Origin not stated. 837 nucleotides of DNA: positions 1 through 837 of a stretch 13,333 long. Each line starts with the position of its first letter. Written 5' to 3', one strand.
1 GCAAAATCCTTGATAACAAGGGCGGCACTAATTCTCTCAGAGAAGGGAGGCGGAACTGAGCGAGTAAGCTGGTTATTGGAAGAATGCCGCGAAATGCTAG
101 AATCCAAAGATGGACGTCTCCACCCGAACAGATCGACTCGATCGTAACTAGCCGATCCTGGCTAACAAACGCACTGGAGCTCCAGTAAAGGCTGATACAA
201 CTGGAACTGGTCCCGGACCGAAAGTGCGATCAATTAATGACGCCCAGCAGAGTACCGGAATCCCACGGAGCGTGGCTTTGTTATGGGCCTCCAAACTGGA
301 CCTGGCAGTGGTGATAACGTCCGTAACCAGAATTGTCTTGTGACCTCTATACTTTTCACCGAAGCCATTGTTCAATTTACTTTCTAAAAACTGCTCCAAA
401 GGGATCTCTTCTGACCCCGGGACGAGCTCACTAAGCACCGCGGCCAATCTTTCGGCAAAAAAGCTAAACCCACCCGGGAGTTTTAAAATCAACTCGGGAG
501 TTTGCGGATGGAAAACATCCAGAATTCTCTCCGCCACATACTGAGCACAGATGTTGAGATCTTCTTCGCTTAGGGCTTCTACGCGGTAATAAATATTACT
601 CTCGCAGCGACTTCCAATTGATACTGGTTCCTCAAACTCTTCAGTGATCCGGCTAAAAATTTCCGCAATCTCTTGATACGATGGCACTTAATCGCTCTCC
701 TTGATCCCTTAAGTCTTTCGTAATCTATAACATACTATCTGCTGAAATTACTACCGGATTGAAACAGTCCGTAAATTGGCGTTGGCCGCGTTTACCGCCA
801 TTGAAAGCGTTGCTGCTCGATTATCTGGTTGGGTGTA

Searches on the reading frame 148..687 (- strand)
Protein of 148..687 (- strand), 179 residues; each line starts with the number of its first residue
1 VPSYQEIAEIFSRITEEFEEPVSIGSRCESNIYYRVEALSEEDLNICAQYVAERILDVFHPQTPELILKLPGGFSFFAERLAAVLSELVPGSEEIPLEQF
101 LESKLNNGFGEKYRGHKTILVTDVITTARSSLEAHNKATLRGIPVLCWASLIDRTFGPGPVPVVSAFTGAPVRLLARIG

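Call 5: search_protein_families(library=pfam, proteins=[window:148-687:-], max_evalue=0.1)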
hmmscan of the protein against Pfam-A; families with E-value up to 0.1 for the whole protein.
window:148-687:- (179 aa): 0 families

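Call 14: search_protein_families(library=ncbifam, proteins=[window:148-687:-], max_evalue=0.01)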
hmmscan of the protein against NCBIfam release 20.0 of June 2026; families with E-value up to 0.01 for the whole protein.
window:148-687:- (179 aa): 2 families
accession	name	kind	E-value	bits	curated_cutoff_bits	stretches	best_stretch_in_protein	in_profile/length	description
TIGR01367.1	pyrE_Therm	equivalog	2.3e-05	24.1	150.25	1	104-156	95-146/187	orotate phosphoribosyltransferase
TIGR00336.1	pyrE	equivalog_domain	0.0045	16.8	106.8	1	109-155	102-148/173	orotate phosphoribosyltransferase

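Call 73: search_protein_families(library=padloc, proteins=[window:148-687:-], max_evalue=0.01)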
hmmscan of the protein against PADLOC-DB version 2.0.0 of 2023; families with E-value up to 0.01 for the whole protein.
window:148-687:- (179 aa): 0 families
